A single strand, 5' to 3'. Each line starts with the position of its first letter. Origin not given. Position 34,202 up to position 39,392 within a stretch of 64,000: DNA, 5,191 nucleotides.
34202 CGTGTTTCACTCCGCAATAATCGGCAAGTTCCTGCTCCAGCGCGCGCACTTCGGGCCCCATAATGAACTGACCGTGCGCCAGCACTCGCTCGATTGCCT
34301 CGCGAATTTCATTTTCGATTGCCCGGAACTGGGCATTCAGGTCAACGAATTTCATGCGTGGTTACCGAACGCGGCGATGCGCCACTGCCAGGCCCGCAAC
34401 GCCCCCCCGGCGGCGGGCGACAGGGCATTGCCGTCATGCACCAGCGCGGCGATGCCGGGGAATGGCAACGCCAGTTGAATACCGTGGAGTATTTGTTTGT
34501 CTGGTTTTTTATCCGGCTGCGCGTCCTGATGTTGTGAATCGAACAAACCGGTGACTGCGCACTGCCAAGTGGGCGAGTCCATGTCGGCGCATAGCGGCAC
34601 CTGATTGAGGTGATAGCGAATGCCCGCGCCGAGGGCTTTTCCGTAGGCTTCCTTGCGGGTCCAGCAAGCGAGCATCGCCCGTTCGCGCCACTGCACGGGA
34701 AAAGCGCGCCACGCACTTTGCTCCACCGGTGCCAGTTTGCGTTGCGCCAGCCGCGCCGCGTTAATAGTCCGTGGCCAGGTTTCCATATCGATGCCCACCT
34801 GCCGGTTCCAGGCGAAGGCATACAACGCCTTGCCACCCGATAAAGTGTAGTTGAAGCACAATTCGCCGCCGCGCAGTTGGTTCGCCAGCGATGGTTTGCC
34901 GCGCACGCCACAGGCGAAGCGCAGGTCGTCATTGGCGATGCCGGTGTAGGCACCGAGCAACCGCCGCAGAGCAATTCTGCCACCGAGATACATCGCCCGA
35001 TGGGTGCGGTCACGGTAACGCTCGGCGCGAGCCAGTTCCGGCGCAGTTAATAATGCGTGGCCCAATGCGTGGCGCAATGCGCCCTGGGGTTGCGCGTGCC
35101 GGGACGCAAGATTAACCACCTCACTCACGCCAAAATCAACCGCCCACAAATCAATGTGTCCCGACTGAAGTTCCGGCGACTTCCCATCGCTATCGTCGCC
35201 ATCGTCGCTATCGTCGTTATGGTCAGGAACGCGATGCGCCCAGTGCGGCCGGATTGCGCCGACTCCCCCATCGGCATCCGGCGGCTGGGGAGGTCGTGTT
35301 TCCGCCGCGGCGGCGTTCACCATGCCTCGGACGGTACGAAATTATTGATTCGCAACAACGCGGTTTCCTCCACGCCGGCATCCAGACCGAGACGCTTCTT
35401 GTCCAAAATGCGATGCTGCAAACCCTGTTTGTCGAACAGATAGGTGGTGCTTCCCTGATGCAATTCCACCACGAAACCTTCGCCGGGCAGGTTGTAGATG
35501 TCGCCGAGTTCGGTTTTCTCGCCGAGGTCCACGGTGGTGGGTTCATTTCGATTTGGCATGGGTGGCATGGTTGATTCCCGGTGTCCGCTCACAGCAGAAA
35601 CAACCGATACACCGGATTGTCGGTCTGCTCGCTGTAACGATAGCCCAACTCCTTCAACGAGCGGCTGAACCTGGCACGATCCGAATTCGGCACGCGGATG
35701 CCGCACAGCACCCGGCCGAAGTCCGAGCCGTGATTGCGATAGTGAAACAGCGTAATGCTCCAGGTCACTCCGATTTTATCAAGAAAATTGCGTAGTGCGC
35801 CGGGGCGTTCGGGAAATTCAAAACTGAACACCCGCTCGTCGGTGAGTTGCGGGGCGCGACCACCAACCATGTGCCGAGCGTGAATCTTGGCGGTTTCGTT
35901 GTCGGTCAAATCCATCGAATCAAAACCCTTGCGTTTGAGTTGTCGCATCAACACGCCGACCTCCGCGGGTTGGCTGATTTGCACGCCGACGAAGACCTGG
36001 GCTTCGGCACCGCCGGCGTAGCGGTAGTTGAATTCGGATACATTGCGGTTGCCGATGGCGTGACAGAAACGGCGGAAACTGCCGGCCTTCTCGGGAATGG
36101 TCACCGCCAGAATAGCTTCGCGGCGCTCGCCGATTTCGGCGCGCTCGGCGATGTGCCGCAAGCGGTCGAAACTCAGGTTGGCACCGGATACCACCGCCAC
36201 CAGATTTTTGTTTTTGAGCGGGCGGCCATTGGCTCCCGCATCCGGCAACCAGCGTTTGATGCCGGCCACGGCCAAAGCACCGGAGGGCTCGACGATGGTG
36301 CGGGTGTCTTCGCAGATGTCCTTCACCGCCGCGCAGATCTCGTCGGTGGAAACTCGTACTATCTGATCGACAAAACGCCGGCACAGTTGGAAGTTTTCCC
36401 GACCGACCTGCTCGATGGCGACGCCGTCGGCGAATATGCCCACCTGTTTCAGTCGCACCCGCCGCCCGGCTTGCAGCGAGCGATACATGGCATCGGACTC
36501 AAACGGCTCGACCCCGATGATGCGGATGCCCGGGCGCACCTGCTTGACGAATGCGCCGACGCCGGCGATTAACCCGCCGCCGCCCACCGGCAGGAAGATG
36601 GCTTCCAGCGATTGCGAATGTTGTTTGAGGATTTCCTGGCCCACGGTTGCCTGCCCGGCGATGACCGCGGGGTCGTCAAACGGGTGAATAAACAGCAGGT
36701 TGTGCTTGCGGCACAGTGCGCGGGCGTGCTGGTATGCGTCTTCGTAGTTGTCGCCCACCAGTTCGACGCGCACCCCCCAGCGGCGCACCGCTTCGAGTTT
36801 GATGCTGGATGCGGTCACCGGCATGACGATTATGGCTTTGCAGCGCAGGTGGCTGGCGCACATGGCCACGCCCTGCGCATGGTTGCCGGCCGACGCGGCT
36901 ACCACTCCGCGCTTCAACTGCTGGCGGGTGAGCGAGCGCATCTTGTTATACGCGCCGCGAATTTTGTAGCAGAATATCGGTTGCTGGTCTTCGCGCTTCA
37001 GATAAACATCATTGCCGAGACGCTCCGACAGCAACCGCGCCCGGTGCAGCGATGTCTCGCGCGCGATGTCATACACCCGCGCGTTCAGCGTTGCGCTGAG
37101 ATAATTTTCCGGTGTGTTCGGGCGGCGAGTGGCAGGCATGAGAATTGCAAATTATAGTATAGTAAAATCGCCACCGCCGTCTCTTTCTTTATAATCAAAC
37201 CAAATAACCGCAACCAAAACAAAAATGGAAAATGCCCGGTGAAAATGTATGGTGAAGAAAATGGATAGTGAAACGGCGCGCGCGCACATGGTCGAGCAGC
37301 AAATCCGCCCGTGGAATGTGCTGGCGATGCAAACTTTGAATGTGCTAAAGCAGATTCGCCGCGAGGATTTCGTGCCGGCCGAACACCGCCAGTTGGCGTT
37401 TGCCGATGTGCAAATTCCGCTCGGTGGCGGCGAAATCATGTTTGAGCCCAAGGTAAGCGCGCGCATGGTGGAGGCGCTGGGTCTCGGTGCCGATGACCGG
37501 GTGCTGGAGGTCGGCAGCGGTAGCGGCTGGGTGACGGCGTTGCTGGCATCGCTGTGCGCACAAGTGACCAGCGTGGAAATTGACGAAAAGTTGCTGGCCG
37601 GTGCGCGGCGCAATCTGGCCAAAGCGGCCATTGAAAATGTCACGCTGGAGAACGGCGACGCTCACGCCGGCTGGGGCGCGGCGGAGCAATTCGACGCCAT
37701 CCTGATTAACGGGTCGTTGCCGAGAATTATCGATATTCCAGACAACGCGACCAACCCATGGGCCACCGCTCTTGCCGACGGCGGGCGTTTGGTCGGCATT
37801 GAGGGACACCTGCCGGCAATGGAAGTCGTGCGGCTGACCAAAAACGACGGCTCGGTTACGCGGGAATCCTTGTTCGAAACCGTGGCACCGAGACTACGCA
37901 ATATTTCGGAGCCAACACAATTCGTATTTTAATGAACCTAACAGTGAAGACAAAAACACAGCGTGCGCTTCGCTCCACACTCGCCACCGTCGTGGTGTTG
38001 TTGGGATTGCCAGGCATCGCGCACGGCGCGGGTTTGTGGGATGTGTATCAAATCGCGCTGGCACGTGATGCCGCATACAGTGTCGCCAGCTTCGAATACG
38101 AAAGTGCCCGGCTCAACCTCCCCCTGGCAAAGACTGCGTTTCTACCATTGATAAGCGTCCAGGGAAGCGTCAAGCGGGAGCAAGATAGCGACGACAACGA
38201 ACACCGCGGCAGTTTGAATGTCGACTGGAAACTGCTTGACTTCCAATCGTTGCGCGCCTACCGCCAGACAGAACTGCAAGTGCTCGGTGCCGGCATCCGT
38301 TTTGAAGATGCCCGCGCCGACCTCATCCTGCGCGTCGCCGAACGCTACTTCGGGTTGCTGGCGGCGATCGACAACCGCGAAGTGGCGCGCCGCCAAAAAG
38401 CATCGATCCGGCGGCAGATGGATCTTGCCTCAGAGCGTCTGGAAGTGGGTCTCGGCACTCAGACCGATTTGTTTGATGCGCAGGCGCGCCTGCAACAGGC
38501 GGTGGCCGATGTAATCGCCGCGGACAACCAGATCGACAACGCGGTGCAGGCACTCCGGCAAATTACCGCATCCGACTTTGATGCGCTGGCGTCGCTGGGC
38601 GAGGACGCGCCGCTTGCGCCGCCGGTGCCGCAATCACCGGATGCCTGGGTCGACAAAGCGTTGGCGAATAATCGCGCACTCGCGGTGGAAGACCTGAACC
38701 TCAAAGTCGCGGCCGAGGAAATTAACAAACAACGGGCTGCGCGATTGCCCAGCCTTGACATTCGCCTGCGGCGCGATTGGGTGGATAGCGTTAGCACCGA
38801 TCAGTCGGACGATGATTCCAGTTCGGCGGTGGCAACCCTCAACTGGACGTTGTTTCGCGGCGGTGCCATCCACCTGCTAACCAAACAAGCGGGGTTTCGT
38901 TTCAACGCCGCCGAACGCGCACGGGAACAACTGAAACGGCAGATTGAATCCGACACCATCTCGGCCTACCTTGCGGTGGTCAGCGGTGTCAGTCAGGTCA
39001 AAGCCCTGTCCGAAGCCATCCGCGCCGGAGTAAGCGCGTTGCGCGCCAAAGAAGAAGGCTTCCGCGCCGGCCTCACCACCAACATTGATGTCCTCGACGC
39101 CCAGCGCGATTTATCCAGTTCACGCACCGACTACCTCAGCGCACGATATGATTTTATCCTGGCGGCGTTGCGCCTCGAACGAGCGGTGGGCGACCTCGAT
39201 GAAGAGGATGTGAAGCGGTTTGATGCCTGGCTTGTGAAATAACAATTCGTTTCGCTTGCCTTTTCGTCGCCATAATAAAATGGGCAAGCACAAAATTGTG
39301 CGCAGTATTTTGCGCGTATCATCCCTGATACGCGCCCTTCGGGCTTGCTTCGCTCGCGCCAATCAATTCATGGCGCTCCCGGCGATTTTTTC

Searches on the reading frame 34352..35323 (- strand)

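Call 57: search_protein_families(library=pfam, proteins=[window:34352-35323:-], max_evalue=0.00001)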
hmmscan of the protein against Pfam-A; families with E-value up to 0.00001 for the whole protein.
window:34352-35323:- (323 aa): 1 family
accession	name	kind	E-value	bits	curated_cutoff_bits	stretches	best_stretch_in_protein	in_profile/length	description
PF01648.25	ACPS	-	9.6e-14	51.8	25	1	175-247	1-79/111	4'-phosphopantetheinyl transferase superfamily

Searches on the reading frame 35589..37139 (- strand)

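Call 57: search_protein_families(library=pfam, proteins=[window:35589-37139:-], max_evalue=0.00001)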
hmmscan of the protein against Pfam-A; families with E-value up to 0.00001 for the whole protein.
window:35589-37139:- (516 aa): 2 families
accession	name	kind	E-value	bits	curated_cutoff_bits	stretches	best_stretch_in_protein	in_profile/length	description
PF00291.31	PALP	-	1.4e-80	271.2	35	1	26-319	5-295/295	Pyridoxal-phosphate dependent enzyme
PF00585.24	Thr_dehydrat_C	-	1.7e-50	169.2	27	2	431-515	6-91/91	C-terminal regulatory domain of Threonine dehydratase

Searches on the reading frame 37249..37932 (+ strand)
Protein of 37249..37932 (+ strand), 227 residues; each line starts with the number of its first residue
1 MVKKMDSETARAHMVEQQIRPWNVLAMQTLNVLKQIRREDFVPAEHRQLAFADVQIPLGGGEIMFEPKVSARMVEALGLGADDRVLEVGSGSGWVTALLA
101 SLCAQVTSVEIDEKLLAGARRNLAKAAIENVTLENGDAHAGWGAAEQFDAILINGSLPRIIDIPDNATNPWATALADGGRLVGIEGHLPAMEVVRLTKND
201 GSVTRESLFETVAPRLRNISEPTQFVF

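Call 57: search_protein_families(library=pfam, proteins=[window:37249-37932:+], max_evalue=0.00001)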
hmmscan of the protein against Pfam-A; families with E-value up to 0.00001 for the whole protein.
window:37249-37932:+ (227 aa): 8 families
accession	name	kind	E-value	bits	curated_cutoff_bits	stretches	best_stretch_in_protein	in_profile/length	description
PF01135.25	PCMT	-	1.6e-29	103.6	20.3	1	12-185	4-174/210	Protein-L-isoaspartate(D-aspartate) O-methyltransferase (PCMT)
PF13649.12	Methyltransf_25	-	1.5e-12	48.5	27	1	85-179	1-97/97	Methyltransferase domain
PF13847.12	Methyltransf_31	-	4.7e-11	43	27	1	82-182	4-108/145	Methyltransferase domain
PF08241.18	Methyltransf_11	-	5.2e-11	43.5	21.2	1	86-182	1-94/95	Methyltransferase domain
PF00398.26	RrnaAD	-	1.1e-09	38.2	24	1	63-138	12-85/263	Ribosomal RNA adenine dimethylase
PF08242.18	Methyltransf_12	-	6.2e-09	36.9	30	1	86-181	1-98/98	Methyltransferase domain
PF05175.20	MTS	-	6.8e-07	29.5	23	1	72-154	22-105/170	Methyltransferase small domain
PF13489.12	Methyltransf_23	-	1.8e-06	28.2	27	1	77-182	16-115/164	Methyltransferase domain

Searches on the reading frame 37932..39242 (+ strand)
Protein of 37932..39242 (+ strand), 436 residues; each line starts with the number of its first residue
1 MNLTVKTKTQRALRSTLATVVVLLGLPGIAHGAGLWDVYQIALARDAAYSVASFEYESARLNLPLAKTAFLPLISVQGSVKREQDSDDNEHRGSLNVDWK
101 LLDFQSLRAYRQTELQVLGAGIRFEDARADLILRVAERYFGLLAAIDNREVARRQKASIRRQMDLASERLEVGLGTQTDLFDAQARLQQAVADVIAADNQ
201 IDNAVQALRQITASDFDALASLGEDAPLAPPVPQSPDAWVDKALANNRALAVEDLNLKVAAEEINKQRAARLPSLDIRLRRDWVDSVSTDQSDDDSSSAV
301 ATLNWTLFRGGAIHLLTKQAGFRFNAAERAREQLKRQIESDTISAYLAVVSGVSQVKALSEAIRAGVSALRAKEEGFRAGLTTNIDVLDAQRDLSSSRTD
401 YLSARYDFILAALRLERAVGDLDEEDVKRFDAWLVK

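Call 57: search_protein_families(library=pfam, proteins=[window:37932-39242:+], max_evalue=0.00001)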
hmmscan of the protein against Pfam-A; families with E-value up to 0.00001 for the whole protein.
window:37932-39242:+ (436 aa): 1 family
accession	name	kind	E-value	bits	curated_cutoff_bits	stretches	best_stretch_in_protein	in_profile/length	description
PF02321.23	OEP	-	4.8e-58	196.5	22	2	237-420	2-187/187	Outer membrane efflux protein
